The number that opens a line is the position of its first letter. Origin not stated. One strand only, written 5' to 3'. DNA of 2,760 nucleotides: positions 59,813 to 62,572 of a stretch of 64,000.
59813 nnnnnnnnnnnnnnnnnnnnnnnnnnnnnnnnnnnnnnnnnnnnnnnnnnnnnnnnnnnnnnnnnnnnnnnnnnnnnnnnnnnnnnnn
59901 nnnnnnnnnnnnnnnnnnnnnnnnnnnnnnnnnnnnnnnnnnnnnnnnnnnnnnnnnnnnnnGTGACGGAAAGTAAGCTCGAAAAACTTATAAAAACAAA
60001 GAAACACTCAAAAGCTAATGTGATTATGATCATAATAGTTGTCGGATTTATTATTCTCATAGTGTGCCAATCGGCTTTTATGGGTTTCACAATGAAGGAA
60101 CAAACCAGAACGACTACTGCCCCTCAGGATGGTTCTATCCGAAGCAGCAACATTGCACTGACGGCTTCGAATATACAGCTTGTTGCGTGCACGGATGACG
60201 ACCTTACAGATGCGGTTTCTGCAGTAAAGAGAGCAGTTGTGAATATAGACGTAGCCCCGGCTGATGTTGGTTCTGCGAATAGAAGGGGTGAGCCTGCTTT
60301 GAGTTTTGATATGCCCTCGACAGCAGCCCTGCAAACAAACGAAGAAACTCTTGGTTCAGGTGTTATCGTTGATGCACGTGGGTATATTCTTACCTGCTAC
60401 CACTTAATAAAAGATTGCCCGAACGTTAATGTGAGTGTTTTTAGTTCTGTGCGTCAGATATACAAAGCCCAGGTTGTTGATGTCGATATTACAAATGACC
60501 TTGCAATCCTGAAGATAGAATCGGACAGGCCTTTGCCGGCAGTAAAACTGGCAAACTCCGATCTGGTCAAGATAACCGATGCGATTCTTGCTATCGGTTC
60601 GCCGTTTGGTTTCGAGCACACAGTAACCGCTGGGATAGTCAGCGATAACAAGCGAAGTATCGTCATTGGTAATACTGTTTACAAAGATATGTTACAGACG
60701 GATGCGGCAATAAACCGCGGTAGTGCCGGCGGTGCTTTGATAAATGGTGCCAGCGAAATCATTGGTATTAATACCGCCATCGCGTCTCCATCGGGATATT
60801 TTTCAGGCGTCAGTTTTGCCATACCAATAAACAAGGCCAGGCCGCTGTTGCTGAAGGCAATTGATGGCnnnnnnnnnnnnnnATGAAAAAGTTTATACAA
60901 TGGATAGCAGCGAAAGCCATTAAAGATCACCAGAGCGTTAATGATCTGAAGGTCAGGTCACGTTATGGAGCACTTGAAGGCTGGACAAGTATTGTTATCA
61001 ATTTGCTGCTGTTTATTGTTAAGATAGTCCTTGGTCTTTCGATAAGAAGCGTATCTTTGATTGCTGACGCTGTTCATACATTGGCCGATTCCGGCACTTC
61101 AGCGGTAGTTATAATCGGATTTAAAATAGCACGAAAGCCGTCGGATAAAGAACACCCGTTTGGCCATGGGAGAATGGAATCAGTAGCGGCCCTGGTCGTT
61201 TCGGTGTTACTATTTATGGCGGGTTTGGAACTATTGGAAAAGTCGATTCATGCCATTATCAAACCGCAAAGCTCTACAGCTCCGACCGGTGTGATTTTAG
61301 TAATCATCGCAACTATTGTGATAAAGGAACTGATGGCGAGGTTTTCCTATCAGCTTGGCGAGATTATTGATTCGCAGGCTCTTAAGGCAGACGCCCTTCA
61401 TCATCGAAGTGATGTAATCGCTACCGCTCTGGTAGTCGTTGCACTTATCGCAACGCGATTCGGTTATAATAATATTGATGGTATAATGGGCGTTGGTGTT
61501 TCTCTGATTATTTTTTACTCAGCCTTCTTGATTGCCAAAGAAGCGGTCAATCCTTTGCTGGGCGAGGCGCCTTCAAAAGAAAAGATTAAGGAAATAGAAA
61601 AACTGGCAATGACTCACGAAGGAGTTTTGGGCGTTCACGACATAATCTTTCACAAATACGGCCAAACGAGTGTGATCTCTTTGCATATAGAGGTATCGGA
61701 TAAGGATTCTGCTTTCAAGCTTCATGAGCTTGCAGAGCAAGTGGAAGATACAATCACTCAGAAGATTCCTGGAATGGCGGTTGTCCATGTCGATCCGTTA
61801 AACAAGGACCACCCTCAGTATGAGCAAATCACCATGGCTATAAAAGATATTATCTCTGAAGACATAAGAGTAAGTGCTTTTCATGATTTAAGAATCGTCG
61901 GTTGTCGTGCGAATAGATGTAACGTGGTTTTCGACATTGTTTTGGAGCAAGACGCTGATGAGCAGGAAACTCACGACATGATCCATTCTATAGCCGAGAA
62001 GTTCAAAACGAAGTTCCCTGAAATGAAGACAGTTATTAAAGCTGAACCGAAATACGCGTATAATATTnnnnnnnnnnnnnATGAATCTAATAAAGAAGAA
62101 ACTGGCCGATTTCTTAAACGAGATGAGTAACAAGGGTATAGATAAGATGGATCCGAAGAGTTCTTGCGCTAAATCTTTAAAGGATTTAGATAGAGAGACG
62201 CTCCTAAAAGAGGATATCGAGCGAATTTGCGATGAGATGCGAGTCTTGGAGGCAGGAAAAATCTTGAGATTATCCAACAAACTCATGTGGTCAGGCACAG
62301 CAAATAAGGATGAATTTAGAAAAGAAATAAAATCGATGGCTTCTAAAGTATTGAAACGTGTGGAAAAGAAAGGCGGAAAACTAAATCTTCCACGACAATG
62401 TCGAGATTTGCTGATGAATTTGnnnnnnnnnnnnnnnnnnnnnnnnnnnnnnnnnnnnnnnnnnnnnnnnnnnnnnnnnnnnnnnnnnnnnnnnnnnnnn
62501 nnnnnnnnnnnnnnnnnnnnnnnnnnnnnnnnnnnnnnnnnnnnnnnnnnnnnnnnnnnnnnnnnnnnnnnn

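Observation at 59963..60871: HtrA-fold pseudoprotease: nucleophile Ser to Ala, paralleling the repurposed protease MamO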

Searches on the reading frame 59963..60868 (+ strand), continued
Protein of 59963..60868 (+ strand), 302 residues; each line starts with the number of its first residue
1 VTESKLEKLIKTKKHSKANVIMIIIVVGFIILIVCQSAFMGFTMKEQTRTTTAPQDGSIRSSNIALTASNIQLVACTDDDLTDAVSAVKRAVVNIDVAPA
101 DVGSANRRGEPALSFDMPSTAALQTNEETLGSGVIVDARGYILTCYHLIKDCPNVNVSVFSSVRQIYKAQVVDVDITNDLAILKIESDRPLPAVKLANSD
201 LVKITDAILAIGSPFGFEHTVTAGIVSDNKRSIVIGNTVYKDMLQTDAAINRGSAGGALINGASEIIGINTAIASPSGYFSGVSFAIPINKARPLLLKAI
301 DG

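Call 57: predict_structure(alignment_id=A2)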
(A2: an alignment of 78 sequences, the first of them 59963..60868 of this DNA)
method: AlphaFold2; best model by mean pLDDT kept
length: 302 residues; sequences in the alignment: 78
mean_pLDDT: 81.8   pTM: 0.70
mean pLDDT of the five models: 81.8, 81.5, 80.8, 80.7, 80.1
residues with pLDDT >= 90: 169; 70-90: 50; 50-70: 45; < 50: 38
segments of 3 or more residues with pLDDT < 50: 1-3, 48-52, 55-61, 65-70, 72-75, 111-120
pLDDT, mean of each block of 10 residues (from residue 1): 56 65 95 93 57 47 47 58 93 89 55 44 64 97 96 93 93 97 98 98 97 85 96 91 96 93 97 74 92 97 84
secondary structure, 60 per line:
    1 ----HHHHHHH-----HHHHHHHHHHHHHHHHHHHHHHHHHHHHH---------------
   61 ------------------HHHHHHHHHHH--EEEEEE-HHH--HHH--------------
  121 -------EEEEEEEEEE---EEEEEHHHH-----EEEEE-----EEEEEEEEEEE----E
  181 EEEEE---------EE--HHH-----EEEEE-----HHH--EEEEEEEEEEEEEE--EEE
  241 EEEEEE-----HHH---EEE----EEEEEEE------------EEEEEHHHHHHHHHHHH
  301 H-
elements in order: H5-11 H17-45 H79-89 E92-97 E128-137 E141-145 H146-149 E155-159 E165-175 E180-185 E207-211 E222-235 E238-246 E258-260 E265-271 E284-288 H289-301
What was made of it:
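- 60023..60088 (+): N-terminal transmembrane anchor (residues 21-42), preceded by a Lys-rich N-terminus. The protease fold would face the periplasm or organelle lumen. AF2 models helix 17-45, with block pLDDT 93-95 (call 57).
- The AF2 model has pLDDT 81.8, above 90 across most of the protease domain (call 57).
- Tried and rejected: Re-running with diverse 50%-cluster representatives gave pLDDT 81.8 (call 57).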

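Call 61: fold_search(model_id=the predicted structure, library=pdb)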
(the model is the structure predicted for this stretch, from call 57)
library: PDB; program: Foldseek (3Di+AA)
matches with E <= 10: 1376; with E <= 0.001: 756
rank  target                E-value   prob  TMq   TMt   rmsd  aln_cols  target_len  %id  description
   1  1l1j_A                2.0e-19  1.00  0.60  0.79   5.3       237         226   35  Crystal structure of the protease domain of an ATP-independent heat shock protease HtrA (released 2003-04-01)
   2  2qf0_C                3.8e-19  1.00  0.55  0.78   4.3       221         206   35  Structure of the delta PDZ truncation of the DegS protease (released 2007-12-11)
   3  3lgi_B                6.6e-19  1.00  0.56  0.73   6.9       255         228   32  Structure of the protease domain of DegS (DegS-deltaPDZ) at 1.65 A (released 2010-08-25)
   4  3lgv_B                8.2e-19  1.00  0.55  0.79   3.9       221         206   34  H198P mutant of the DegS-deltaPDZ protease (released 2010-08-25)
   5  7co7_D                1.1e-18  1.00  0.57  0.52   7.4       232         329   39  HtrA-type protease AlgWS227A with decapeptide (released 2021-03-10)
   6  3lh1                  2.2e-18  1.00  0.54  0.80   4.2       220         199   35  Q191A mutant of the DegS-deltaPDZ (released 2010-08-25)
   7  2qf0_F                2.3e-18  1.00  0.55  0.79   4.2       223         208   36  Structure of the delta PDZ truncation of the DegS protease (released 2007-12-11)
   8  2rce_C                2.3e-18  1.00  0.56  0.77   6.1       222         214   35  DFP modified DegS delta PDZ (released 2007-12-11)
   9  2qf0_B                2.3e-18  1.00  0.55  0.77   4.8       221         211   34  Structure of the delta PDZ truncation of the DegS protease (released 2007-12-11)
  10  2rce_F                2.8e-18  1.00  0.55  0.77   4.8       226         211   34  DFP modified DegS delta PDZ (released 2007-12-11)
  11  2rce_B                3.3e-18  1.00  0.55  0.76   5.7       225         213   34  DFP modified DegS delta PDZ (released 2007-12-11)
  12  7vyz                  3.5e-18  1.00  0.54  0.56   3.6       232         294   32  Structure of the M. tuberculosis HtrA S367A mutant (released 2022-11-23)
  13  3nzi_A                3.7e-18  1.00  0.58  0.82   5.9       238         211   31  Substrate induced remodeling of the active site regulates HtrA1 activity (released 2011-02-23)
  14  3lgv_F                4.1e-18  1.00  0.56  0.80   3.8       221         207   34  H198P mutant of the DegS-deltaPDZ protease (released 2010-08-25)
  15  8k2y_A                4.8e-18  1.00  0.54  0.57   2.5       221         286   37  Crystal structure of MucD (released 2023-11-29)
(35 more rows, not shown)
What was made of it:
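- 59963..60871 (+): Pseudoprotease gene, 302 aa. It is MamE-type, HtrA/S1C fold, with triad H-D-A. It is the positional equivalent of 'MamO*' in greigite-type magnetosome gene clusters. AF2 model (call 57) and Foldseek hits to HtrA/DegS/DegP (call 61).
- On HtrA/DegP family (MEROPS S1C) proteases: AF2 model (call 57) and Foldseek probability 1.00 to HtrA, DegS and DegP (call 61).
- Its top Foldseek hits are HtrA, DegS-deltaPDZ and DegP (call 61).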

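Call 76: find_encoding_contigs(protein=P0131, flank=10000, max_places=1)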
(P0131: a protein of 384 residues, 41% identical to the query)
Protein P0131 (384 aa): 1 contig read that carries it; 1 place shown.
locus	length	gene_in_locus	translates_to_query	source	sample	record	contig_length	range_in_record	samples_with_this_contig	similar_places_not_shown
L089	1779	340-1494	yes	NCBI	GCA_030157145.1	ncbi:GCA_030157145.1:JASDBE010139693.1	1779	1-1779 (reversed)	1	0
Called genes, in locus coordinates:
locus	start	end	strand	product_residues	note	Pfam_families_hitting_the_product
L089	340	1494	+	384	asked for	PF00089:Trypsin, PF13365:Trypsin_2, PF00089:Trypsin (weak), PF13365:Trypsin_2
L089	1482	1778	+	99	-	?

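Call 80: find_homologous_proteins(query=P0121, max_evalue=1e-10)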
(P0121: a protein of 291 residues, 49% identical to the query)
Query P0121 (291 aa): 3943 proteins with E <= 1e-10 among 5912 candidates; the best 120 are listed.
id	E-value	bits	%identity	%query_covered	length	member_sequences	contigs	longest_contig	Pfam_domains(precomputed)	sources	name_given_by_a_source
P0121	2.7e-184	628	100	100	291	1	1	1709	PF13365.13,PF00089.33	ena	-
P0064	2.3e-84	301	51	99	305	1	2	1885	PF13365.13,PF00089.33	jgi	jgi:serine protease Do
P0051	1.4e-83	298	52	96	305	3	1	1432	PF13365.13,PF00089.33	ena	-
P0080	2.0e-83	298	52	96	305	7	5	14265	PF13365.13,PF00089.33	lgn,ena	-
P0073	2.2e-83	298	52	96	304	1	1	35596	PF13365.13,PF00089.33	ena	-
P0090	2.4e-83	297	52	96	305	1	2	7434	PF13365.13,PF00089.33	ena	-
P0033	2.6e-83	297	51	96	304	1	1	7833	PF13365.13,PF00089.33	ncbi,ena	-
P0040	2.6e-83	297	51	96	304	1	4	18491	PF13365.13,PF00089.33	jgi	-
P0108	5.6e-83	296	51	99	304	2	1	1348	PF13365.13,PF00089.33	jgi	jgi:serine protease Do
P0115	5.9e-83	296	52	95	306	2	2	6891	PF13365.13,PF00089.33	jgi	-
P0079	8.4e-83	296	51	96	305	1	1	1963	PF13365.13,PF00089.33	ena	-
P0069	8.9e-83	296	51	96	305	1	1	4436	PF13365.13,PF00089.33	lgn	-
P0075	9.9e-83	295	51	96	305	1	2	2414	PF13365.13,PF00089.33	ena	-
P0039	1.0e-82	295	52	95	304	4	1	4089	PF13365.13,PF00089.33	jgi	-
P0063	1.2e-82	295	51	96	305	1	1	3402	PF13365.13,PF00089.33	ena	-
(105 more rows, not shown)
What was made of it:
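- Tried and rejected: The list was saturated by the main clade and gave nothing new (call 80).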

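Call 86: find_encoding_contigs(protein=P0136, flank=10000, max_places=2)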
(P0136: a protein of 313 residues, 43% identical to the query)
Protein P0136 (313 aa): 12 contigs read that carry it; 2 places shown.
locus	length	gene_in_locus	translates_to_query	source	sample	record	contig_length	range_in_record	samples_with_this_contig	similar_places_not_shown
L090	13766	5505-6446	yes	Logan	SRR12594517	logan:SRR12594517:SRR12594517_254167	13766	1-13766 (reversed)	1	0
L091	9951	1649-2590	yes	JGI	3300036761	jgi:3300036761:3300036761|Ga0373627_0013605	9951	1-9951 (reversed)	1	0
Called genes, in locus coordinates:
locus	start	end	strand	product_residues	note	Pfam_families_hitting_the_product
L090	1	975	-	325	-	?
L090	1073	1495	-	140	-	-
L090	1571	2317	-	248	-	PF00072:Response_reg, PF00196:GerE, PF13384:HTH_23 (weak)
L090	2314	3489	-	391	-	PF08448:PAS_4 (faint), PF07730:HisKA_3, PF13581:HATPase_c_2 (weak), PF02518:HATPase_c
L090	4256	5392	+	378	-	PF00595:PDZ (weak), PF13180:PDZ_2, PF17820:PDZ_6 (weak), PF13180:PDZ_2 (weak)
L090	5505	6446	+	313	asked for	PF00089:Trypsin, PF02907:Peptidase_S29 (faint), PF13365:Trypsin_2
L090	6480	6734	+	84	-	PF06305:LapA_dom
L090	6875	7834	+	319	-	PF01545:Cation_efflux, PF16916:ZT_dimer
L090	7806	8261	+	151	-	PF00581:Rhodanese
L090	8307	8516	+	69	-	PF26391:MamI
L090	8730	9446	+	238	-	PF13429:TPR_15, PF00515:TPR_1 (weak), PF07719:TPR_2 (weak), PF13371:TPR_9 (weak), PF13432:TPR_16 (weak), PF13432:TPR_16, PF12895:ANAPC3, PF00515:TPR_1, +14 more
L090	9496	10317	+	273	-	PF04011:LemA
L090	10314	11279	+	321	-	PF01545:Cation_efflux, PF16916:ZT_dimer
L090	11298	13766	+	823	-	?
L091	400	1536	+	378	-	PF00595:PDZ (weak), PF13180:PDZ_2, PF17820:PDZ_6 (weak), PF13180:PDZ_2 (weak)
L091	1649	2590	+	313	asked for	PF00089:Trypsin, PF02907:Peptidase_S29 (faint), PF13365:Trypsin_2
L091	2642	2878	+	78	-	PF06305:LapA_dom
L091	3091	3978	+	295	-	PF01545:Cation_efflux, PF16916:ZT_dimer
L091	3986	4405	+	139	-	PF00581:Rhodanese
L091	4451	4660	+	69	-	PF26391:MamI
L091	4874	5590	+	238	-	PF13429:TPR_15, PF00515:TPR_1 (weak), PF07719:TPR_2 (weak), PF13371:TPR_9 (weak), PF13432:TPR_16 (weak), PF13432:TPR_16, PF12895:ANAPC3, PF00515:TPR_1, +12 more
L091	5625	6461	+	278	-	PF04011:LemA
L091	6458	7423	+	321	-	PF01545:Cation_efflux, PF16916:ZT_dimer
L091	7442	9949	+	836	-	?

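Call 89: find_encoding_contigs(protein=P0124, flank=10000, max_places=1)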
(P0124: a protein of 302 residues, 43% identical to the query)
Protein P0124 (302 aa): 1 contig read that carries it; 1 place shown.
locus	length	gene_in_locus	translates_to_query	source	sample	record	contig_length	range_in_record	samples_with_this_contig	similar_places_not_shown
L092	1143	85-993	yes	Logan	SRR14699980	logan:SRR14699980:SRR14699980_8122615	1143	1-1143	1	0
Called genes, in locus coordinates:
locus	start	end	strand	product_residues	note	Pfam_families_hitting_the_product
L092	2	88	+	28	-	?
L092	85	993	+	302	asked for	PF00089:Trypsin, PF13365:Trypsin_2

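Call 90: find_encoding_contigs(protein=P0126, flank=10000, max_places=1)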
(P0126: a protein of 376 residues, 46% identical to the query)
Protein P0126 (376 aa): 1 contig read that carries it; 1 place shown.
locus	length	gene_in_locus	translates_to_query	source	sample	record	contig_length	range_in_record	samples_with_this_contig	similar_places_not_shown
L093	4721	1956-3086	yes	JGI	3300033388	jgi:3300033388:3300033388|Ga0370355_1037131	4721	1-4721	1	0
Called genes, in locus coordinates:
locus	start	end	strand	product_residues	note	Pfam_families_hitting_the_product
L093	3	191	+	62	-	?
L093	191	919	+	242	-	-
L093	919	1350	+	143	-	-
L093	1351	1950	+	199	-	PF00595:PDZ, PF13180:PDZ_2, PF17820:PDZ_6 (weak)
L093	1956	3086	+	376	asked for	PF00089:Trypsin, PF13365:Trypsin_2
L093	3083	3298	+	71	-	-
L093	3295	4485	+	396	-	PF01545:Cation_efflux, PF00581:Rhodanese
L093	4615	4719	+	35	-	?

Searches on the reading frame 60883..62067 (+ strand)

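Call 6: search_protein_families(library=pfam, proteins=[window:60883-62067:+], max_evalue=0.01)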
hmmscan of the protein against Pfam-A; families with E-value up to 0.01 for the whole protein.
window:60883-62067:+ (395 aa): 2 families
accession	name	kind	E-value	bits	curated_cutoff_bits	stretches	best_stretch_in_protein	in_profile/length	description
PF01545.26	Cation_efflux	-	1.8e-47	162.1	26.6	1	34-226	2-198/198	Cation efflux family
PF16916.11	ZT_dimer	-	1.4e-23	83.1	26.7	2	230-305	1-77/78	Dimerisation domain of Zinc Transporter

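Call 44: search_protein_families(library=ncbifam, proteins=[window:60883-62067:+], max_evalue=0.001)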
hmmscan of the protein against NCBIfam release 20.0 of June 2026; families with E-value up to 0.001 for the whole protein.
window:60883-62067:+ (395 aa): 10 families
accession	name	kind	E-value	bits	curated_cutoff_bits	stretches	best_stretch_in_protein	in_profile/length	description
TIGR01297.1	CDF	superfamily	4.9e-71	239.3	82.35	2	34-304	6-279/285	cation diffusion facilitator family transporter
NF007064.0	PRK09509.1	equivalog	3.2e-53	180.7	447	1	33-306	13-287/300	CDF family cation-efflux transporter FieF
NF050169.1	CatEfflxFieF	equivalog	2.8e-50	171.1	420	1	35-305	10-281/282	cation efflux pump FieF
NF033615.1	CDF_MamM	equivalog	4.6e-47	160.6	350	1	33-304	12-285/290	magnetosome biogenesis CDF transporter MamM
NF033616.1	CDF_MamB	equivalog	1.6e-41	142.6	350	1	34-303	10-279/284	magnetosome biogenesis CDF transporter MamB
NF052602.1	Zn_efflux_Cdf31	equivalog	2.4e-38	132.2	460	1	36-310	13-294/299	CDF family zinc efflux transporter Cdf31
NF052621.1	MngEfTpMntE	equivalog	5.8e-37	127.7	500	1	34-308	7-284/293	manganese efflux transporter MntE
NF040994.1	MamV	equivalog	9.8e-26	90.6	500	1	38-303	19-283/319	CDF transporter MamV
NF002923.0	PRK03557.1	equivalog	9.3e-25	87.5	408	1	37-273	25-261/313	CDF family zinc transporter ZitB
NF033827.1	CDF_efflux_DmeF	equivalog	1.7e-13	50.7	250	2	32-143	17-129/309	CDF family Co(II)/Ni(II) efflux transporter DmeF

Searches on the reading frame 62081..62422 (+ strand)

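Call 6: search_protein_families(library=pfam, proteins=[window:62081-62422:+], max_evalue=0.01)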
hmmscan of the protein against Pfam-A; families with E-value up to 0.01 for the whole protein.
window:62081-62422:+ (114 aa): 0 families

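Call 45: search_protein_families(library=pfam, proteins=[window:62081-62422:+], max_evalue=1)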
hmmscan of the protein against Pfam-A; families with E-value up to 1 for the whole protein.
window:62081-62422:+ (114 aa): 2 families
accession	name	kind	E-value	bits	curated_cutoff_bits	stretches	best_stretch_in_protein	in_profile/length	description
PF20255.3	DUF6606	-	0.035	13.9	27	1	5-41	147-183/267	Family of unknown function (DUF6606)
PF04825.18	Rad21_Rec8_N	-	0.083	13.5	23.1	1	31-70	22-61/110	N terminus of Rad21 / Rec8 like protein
